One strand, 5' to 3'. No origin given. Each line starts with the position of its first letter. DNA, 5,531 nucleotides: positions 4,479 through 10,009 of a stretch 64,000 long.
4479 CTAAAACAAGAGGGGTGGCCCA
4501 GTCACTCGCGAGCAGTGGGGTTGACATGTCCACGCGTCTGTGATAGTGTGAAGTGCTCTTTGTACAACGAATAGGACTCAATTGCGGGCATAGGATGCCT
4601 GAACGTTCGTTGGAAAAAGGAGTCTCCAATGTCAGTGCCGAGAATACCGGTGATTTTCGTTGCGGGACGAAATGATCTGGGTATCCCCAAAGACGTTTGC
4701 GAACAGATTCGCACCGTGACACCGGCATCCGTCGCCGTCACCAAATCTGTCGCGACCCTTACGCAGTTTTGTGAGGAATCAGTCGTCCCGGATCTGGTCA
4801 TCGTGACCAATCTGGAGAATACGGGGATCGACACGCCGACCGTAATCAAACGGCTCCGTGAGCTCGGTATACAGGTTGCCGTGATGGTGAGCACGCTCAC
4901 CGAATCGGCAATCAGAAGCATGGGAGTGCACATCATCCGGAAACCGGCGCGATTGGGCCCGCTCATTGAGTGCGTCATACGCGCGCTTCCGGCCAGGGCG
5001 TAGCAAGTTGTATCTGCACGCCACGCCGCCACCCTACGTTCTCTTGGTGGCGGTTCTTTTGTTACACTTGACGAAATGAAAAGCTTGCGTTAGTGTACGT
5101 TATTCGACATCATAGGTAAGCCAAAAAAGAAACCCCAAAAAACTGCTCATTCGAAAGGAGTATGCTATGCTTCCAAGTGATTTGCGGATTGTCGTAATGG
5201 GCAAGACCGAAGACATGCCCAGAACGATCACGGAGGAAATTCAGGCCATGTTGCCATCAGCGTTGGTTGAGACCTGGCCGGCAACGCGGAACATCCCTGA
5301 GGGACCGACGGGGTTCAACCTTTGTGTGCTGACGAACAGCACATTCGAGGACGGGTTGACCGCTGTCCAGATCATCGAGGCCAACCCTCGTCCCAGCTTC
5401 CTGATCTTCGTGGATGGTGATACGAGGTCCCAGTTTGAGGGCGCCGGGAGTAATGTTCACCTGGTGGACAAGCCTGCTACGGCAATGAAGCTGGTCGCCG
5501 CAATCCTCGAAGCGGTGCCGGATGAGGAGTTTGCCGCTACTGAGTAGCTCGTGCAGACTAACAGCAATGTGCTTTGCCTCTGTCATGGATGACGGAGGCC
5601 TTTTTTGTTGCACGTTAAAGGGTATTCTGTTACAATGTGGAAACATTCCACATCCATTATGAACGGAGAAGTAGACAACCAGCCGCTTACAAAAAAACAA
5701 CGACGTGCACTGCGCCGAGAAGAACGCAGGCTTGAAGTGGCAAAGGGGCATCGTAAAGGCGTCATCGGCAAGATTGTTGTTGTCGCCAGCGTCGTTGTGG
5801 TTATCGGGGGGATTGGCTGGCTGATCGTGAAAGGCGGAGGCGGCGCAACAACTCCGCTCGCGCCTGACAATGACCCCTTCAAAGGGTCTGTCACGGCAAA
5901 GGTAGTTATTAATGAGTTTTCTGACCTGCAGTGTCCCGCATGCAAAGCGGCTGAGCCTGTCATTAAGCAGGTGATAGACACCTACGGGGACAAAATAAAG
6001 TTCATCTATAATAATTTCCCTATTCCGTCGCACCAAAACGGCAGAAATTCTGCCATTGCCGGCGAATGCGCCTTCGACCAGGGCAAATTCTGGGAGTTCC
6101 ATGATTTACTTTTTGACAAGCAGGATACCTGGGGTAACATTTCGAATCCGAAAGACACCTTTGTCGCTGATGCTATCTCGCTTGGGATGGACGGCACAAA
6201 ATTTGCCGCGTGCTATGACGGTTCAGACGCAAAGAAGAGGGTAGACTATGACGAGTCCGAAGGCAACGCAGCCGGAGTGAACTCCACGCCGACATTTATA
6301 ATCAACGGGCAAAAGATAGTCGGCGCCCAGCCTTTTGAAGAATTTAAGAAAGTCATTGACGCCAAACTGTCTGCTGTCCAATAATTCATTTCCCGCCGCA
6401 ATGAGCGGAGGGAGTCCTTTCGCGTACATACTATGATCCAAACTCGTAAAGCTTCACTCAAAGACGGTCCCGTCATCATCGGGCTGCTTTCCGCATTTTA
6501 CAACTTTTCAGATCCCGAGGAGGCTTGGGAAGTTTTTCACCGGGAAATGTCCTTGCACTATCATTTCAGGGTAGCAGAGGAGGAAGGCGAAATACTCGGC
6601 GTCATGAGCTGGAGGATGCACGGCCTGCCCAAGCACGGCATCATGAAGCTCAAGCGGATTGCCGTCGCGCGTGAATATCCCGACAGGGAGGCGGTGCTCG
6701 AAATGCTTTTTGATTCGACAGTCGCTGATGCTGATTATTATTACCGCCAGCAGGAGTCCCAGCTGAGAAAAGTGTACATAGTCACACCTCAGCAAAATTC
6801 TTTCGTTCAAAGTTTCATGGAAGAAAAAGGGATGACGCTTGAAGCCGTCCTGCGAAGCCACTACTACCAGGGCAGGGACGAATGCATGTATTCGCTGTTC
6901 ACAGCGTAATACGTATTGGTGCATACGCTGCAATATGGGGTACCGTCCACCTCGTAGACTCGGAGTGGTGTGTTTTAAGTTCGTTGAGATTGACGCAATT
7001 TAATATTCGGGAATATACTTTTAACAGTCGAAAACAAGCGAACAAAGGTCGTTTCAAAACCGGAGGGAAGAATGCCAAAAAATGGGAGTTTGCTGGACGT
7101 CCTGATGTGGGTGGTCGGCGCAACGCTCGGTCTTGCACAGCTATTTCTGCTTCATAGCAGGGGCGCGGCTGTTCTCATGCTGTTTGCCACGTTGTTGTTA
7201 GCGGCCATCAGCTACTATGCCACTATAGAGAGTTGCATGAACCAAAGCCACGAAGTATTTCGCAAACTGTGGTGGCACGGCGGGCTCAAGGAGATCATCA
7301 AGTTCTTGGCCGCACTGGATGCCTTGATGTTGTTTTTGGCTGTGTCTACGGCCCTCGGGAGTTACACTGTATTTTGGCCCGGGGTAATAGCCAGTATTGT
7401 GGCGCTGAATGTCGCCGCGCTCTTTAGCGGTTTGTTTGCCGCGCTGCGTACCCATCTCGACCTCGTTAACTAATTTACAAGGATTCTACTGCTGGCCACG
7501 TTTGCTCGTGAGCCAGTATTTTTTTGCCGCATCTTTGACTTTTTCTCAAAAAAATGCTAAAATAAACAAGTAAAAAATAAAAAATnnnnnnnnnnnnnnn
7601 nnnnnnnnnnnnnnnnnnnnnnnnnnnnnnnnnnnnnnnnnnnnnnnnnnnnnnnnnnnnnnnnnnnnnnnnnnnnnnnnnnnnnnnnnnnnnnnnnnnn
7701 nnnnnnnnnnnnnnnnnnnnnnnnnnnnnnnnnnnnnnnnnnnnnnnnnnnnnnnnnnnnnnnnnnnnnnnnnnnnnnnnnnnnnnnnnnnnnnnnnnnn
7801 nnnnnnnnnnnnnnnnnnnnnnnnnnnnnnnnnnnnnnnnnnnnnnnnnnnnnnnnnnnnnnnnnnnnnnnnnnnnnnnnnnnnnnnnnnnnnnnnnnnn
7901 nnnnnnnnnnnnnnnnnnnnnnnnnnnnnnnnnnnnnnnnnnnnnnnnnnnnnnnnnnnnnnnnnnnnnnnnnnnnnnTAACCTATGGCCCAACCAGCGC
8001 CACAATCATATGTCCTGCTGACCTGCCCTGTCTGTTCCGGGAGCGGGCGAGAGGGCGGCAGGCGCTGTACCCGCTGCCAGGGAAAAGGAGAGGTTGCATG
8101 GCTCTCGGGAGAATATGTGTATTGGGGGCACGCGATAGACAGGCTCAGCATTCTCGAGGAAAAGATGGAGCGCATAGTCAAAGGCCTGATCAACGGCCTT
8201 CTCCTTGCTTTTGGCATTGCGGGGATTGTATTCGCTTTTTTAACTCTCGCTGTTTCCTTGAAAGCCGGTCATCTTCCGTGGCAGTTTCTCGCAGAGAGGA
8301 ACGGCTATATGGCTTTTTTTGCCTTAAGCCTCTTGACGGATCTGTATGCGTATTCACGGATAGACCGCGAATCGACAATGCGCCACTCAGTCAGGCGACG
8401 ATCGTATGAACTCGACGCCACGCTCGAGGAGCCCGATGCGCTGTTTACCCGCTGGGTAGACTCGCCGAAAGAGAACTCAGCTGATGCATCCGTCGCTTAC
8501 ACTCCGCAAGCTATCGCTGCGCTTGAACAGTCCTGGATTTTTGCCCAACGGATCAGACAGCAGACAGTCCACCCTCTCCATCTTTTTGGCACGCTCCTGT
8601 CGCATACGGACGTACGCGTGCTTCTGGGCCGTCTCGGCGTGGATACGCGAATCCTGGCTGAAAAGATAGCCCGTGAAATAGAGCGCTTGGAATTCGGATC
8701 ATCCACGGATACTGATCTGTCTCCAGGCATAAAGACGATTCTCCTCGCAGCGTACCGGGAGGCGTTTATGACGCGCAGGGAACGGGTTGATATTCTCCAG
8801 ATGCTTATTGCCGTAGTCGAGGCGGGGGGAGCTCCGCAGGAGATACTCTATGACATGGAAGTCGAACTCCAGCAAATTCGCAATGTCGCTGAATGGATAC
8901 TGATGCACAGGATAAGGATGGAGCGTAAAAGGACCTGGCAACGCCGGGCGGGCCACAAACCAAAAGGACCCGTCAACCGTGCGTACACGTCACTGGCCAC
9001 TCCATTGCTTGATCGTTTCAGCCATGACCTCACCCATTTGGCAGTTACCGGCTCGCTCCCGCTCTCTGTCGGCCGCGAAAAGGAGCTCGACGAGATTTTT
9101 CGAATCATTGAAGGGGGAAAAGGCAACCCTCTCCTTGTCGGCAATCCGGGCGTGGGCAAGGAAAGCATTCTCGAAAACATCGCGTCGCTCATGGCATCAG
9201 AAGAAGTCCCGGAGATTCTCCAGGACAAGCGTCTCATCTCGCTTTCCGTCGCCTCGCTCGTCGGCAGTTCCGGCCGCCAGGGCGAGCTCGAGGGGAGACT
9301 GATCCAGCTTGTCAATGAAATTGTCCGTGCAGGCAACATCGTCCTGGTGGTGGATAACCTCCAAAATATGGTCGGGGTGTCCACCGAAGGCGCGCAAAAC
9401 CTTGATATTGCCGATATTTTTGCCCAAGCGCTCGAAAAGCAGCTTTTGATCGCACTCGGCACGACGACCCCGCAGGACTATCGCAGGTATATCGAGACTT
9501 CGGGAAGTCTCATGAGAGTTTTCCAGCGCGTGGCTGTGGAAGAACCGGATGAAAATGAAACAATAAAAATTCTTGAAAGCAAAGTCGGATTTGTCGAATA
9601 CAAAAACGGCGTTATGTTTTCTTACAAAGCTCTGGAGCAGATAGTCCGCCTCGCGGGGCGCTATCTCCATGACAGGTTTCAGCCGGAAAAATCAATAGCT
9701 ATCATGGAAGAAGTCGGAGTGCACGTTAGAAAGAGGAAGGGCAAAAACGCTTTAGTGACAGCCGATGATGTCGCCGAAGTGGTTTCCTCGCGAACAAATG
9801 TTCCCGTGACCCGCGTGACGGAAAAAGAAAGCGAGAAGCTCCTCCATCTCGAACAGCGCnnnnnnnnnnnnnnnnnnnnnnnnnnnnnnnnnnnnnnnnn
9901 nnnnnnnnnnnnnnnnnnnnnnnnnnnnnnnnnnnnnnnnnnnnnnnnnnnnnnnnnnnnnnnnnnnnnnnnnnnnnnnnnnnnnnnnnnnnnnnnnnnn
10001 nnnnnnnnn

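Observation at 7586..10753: Operon: small membrane protein + membrane-anchored Clp-like AAA+ with DnaJ-type zinc finger and catalytically degenerate D1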

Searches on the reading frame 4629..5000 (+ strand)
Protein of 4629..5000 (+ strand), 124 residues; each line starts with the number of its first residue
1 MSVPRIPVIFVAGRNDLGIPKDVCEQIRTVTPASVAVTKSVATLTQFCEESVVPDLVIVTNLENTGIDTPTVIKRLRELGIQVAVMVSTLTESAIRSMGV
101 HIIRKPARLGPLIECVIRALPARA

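Call 15: search_protein_families(library=pfam, proteins=[window:4629-5000:+], max_evalue=0.01)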
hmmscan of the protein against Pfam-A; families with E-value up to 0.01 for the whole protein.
window:4629-5000:+ (124 aa): 1 family
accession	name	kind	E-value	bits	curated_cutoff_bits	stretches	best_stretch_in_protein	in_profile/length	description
PF04760.21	IF2_N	-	0.0071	16.5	25.3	0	65-95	13-43/53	Translation initiation factor IF-2, N-terminal region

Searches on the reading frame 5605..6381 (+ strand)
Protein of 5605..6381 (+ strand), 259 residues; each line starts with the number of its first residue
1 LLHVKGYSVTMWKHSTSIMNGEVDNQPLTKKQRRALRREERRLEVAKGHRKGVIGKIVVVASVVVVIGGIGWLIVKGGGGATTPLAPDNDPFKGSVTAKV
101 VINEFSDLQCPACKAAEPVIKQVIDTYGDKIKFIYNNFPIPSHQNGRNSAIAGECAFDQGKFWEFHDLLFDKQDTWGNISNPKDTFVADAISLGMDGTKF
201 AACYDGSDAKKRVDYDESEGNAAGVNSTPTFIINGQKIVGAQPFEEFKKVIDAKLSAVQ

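Call 15: search_protein_families(library=pfam, proteins=[window:5605-6381:+], max_evalue=0.01)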
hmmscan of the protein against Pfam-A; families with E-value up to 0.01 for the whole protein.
window:5605-6381:+ (259 aa): 5 families
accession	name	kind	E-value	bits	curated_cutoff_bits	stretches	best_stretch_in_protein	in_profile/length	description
PF13462.12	Thioredoxin_4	-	2.2e-29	103.2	23.2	1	89-253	4-165/165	Thioredoxin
PF01323.26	DSBA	-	2.3e-19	70.4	25.6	2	159-251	102-190/191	DSBA-like thioredoxin domain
PF13098.12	Thioredoxin_2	-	2.3e-06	28.3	27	1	99-250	6-103/104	Thioredoxin-like domain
PF00085.26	Thioredoxin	-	7.8e-05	23.1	23.5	1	90-134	8-54/103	Thioredoxin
PF13192.12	Thioredoxin_3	-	0.00073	20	24.8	0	215-246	37-69/76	Thioredoxin domain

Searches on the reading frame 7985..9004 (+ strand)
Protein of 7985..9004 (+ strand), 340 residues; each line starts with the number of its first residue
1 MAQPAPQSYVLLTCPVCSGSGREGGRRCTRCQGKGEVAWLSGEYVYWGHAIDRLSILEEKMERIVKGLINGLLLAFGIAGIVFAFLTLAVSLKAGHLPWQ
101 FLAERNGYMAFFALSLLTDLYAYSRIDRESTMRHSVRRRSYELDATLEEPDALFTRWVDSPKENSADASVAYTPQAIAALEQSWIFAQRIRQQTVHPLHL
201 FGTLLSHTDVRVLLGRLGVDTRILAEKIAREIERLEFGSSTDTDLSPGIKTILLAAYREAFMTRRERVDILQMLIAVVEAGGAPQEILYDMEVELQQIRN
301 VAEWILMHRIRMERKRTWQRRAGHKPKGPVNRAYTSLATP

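Call 59: search_protein_representatives(protein=window:7985-9004:+)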
Query: 340 residues. Proteins with E-value up to 0.001 (for the whole library): 268; up to 1e-10: 160; up to 1e-30: 42. The best 150 are listed.
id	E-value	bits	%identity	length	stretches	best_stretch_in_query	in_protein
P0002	9.4e-111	386.9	50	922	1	5-340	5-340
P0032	4.6e-69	249.9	38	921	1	2-340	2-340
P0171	1.2e-55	205.8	39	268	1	2-251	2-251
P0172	3.6e-52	194.4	32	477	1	9-340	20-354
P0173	1.1e-50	189.5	38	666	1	11-340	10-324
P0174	1.5e-46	175.9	34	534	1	13-340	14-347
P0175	5.2e-43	164.2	35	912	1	12-340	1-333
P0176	1.3e-42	162.9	31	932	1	12-340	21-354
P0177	3.5e-42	161.5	31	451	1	10-340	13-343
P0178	2.3e-40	155.5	33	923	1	10-340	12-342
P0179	3.8e-40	154.8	30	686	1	10-340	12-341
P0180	4.4e-40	154.6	30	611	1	13-340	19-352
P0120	1.0e-39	153.4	31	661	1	8-340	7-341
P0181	2.6e-39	152.1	29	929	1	12-337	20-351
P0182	3.3e-39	151.7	31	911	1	12-340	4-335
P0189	3.2e-36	141.9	31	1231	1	33-340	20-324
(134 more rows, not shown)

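Call 85: search_protein_families(library=pfam, proteins=[P0189], max_evalue=0.00001)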
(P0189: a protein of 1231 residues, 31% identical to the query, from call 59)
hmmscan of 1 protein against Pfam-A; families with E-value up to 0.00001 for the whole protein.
P0189 (1231 aa): 18 families
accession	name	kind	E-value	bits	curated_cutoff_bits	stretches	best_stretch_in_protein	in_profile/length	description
PF07724.20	AAA_2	-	3e-57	193.7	27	1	640-801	1-165/166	AAA domain (Cdc48 subfamily)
PF00953.26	Glycos_transf_4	-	7.9e-28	97.9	27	1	968-1124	3-159/160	Glycosyl transferase family 4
PF00004.35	AAA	-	7.5e-26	91.6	21.2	2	367-498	1-128/131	ATPase family associated with various cellular activities (AAA)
PF10431.15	ClpB_D2-small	-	3.3e-24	85.1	21.9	1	808-888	1-81/81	C-terminal, D2-small domain, of ClpB protein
PF07728.20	AAA_5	-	6.8e-16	59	22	1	644-762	1-125/139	AAA domain (dynein-related subfamily)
PF17871.7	AAA_lid_9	-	4.9e-13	49.3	22.8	1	507-577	2-72/104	AAA lid domain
PF13191.12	AAA_16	-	7.2e-10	40.1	32.6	0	345-468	2-160/167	AAA ATPase domain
PF05729.18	NACHT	-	9.2e-10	39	26.7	0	646-793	4-162/167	NACHT domain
PF20720.3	nSTAND3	-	3.2e-08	33.9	27.2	0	365-393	18-46/155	Novel STAND NTPase 3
PF00158.32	Sigma54_activat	-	9.4e-08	32.4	20.2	0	625-760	5-143/168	Sigma-54 interaction domain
PF01695.23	IstB_IS21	-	2.6e-07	30.8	24.1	0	366-480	94-196/238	IstB-like ATP binding protein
PF13173.12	AAA_14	-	4.1e-07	30.5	27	0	646-722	6-74/129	AAA domain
PF06414.18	Zeta_toxin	-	7.8e-07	29.2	22.3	0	365-393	17-46/199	Zeta toxin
PF01078.27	Mg_chelatase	-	1e-06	28.7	20.3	0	358-406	17-64/207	Magnesium chelatase, subunit ChlI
PF05496.18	RuvB_N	-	1.6e-06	28.5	27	0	615-745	10-119/159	Holliday junction DNA helicase RuvB P-loop domain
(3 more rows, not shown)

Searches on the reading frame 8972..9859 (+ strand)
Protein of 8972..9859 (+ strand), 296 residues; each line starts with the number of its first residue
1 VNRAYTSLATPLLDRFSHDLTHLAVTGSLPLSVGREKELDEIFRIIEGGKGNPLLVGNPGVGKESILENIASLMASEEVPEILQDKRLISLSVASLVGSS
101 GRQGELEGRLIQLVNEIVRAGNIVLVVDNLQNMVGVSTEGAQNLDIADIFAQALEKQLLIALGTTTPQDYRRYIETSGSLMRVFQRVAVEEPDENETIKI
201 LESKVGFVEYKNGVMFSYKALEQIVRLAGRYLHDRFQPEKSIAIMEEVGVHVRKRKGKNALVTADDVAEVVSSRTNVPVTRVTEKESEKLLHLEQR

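Call 20: find_related_loci(query=A2, collection=genome_contigs, flank=8000)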
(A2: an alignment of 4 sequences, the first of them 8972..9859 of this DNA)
Query A2 (296 aa) in genome_contigs; peptide patterns used: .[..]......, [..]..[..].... (x = any residue, [..] = any of these).
86 stretches matched a pattern; 22 encode a relative of the query (tblastn E <= 1e-3); 22 distinct loci.
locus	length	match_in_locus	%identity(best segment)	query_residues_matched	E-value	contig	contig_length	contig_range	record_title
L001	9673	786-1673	80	1-296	1e-160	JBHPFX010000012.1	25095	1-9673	Patescibacteria group bacterium isolate SAG AM-311-L03 NODE_12_length_25095_cov_30.678155, whole genome shotgun sequence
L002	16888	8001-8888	78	1-296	8e-160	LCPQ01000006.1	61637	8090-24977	MAG: Parcubacteria group bacterium GW2011_GWA2_48_9 UY34_C0006, whole genome shotgun sequence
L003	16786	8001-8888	83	1-296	3e-169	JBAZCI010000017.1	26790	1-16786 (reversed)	MAG: Patescibacteria group bacterium isolate SO_2017_GW1_133 NODE_7461_length_26790_cov_1.406818_OW334_2017, whole genom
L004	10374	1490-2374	69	1-296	2e-134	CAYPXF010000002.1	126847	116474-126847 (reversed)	MAG TPA_asm: uncultured Gammaproteobacteria bacterium isolate binchicken_co17_235 genome assembly, contig: NODE_365_leng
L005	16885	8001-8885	66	1-296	4e-132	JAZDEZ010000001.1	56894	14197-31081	MAG: Patescibacteria group bacterium isolate MEGAHIT-group-0.176 k141_2223388, whole genome shotgun sequence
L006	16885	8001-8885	67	1-296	9e-132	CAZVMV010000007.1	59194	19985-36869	MAG TPA_asm: uncultured Gammaproteobacteria bacterium isolate SRP173033_co2_263 genome assembly, contig: NODE_154_length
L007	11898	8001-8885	66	1-296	4e-129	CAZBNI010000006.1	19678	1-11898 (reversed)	MAG TPA_asm: uncultured Gammaproteobacteria bacterium isolate binchicken_co19_652 genome assembly, contig: NODE_4322_len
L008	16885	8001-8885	65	1-296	1e-128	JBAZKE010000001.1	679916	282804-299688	MAG: Patescibacteria group bacterium isolate SO_2017_LW4_136 scaffold_25_c1_LW137-91_2017, whole genome shotgun sequence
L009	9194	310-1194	63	1-296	2e-128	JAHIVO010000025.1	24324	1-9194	MAG: Patescibacteria group bacterium isolate MM_PC_MetaG.mb.84 MM_PC_MetaG.mb.84_k141_290034, whole genome shotgun seque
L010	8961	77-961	64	1-296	4e-126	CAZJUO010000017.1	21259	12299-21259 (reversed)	MAG TPA_asm: uncultured Gammaproteobacteria bacterium isolate SRP141376_co4_277 genome assembly, contig: NODE_4365_lengt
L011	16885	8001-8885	63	1-296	1e-125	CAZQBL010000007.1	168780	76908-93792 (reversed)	MAG TPA_asm: uncultured Gammaproteobacteria bacterium isolate SRP231805_co4_93 genome assembly, contig: k141_80855, whol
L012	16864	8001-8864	65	1-296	3e-125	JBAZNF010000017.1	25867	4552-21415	MAG: Patescibacteria group bacterium isolate SO_2017_LW4_60 scaffold_2014_c1_LW137-91_2017, whole genome shotgun sequenc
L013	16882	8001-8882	61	1-295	2e-124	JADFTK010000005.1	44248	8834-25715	MAG: Patescibacteria group bacterium isolate B9T1L10 B9T1L10_NODE795, whole genome shotgun sequence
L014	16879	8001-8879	60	1-294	4e-123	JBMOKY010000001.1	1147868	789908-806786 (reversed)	MAG: Patescibacteria group bacterium isolate Betzabe_MAG010 MAG010_1, whole genome shotgun sequence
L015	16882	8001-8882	62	1-295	4e-123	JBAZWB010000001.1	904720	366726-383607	MAG: Patescibacteria group bacterium isolate SO_2017_GW1_267 NODE_26_length_904720_cov_3.416747_OW334_2017, whole genome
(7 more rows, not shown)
